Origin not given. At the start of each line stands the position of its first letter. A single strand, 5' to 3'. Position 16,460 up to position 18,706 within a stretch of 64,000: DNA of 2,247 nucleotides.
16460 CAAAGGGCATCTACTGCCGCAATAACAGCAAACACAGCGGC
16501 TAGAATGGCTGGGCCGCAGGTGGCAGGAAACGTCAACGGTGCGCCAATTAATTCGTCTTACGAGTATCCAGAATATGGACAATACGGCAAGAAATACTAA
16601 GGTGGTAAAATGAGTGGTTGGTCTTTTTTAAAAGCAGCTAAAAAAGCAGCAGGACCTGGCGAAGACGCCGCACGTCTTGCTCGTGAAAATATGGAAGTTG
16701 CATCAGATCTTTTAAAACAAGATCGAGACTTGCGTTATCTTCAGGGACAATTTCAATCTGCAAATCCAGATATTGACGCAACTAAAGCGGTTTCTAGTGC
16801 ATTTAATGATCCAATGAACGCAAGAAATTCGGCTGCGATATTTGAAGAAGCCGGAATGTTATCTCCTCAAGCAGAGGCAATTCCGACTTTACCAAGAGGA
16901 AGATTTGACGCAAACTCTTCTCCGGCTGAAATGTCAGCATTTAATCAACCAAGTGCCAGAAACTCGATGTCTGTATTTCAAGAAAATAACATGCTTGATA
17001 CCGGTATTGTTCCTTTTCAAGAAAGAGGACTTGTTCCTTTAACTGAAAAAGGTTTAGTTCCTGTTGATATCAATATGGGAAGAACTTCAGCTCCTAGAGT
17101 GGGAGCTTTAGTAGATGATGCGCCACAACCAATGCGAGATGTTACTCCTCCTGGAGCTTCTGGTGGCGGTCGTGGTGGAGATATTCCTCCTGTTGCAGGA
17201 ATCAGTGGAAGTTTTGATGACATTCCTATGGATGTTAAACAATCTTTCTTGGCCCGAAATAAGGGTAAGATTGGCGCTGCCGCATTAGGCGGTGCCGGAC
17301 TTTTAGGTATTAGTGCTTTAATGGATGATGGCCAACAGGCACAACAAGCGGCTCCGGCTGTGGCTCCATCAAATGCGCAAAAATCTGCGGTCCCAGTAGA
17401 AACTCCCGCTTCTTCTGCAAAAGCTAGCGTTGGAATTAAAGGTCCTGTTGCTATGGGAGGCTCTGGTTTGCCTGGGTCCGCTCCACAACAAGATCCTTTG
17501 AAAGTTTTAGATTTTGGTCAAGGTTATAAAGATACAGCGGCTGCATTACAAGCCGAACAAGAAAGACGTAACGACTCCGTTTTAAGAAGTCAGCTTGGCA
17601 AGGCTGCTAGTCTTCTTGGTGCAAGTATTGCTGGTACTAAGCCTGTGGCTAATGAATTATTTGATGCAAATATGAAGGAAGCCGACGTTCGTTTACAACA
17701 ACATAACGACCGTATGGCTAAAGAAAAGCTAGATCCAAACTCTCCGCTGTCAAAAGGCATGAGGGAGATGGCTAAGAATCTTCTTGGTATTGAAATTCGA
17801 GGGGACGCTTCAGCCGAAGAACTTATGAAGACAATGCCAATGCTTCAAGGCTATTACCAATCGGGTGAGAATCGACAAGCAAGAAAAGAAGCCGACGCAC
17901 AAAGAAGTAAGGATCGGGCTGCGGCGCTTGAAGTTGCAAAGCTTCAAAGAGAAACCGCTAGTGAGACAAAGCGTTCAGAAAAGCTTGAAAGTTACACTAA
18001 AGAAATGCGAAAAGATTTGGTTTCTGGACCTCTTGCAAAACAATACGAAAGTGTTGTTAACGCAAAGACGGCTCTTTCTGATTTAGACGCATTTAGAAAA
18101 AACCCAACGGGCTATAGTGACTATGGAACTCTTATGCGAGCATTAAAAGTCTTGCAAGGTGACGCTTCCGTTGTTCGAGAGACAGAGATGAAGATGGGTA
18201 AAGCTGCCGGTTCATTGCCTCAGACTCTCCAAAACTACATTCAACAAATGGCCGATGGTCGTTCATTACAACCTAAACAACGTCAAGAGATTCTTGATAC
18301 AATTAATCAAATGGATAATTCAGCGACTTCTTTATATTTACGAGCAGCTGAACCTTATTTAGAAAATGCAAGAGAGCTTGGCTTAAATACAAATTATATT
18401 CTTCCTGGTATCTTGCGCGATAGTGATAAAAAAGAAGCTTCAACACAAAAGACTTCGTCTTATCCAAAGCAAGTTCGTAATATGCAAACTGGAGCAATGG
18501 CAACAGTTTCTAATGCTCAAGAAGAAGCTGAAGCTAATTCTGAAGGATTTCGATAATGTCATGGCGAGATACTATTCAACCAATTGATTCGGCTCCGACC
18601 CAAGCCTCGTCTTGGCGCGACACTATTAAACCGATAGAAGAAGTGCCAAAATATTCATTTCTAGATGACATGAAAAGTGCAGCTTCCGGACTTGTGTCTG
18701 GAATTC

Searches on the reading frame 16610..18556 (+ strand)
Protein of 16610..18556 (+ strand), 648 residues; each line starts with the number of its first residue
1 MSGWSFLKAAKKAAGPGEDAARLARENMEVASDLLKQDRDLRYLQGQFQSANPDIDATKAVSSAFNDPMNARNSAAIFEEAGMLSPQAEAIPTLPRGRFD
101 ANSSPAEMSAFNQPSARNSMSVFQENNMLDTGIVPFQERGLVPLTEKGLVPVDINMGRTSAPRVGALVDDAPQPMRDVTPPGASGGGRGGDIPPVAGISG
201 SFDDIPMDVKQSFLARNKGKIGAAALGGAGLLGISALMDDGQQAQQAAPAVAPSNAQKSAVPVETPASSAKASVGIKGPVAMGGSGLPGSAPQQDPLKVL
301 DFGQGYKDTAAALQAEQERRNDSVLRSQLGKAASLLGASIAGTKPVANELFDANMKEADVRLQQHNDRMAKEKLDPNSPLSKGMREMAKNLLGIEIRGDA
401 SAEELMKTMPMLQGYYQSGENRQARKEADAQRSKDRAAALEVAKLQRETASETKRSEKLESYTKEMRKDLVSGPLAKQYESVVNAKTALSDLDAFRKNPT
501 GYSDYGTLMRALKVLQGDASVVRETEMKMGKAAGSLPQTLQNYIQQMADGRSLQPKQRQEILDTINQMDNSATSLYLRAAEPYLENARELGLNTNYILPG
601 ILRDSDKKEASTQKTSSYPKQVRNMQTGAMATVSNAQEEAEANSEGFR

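Call 10: search_protein_families(library=phrogs, proteins=[window:16610-18556:+], max_evalue=0.001)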
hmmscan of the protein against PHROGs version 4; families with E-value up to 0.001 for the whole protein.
window:16610-18556:+ (648 aa): 1 family
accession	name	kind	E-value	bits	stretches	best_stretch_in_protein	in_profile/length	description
phrog_13634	-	unknown function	2.2e-06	27.9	1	415-595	174-348/403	-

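Call 21: search_protein_families(library=pfam, proteins=[window:16610-18556:+], max_evalue=0.01)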
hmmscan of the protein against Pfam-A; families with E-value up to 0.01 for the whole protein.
window:16610-18556:+ (648 aa): 0 families
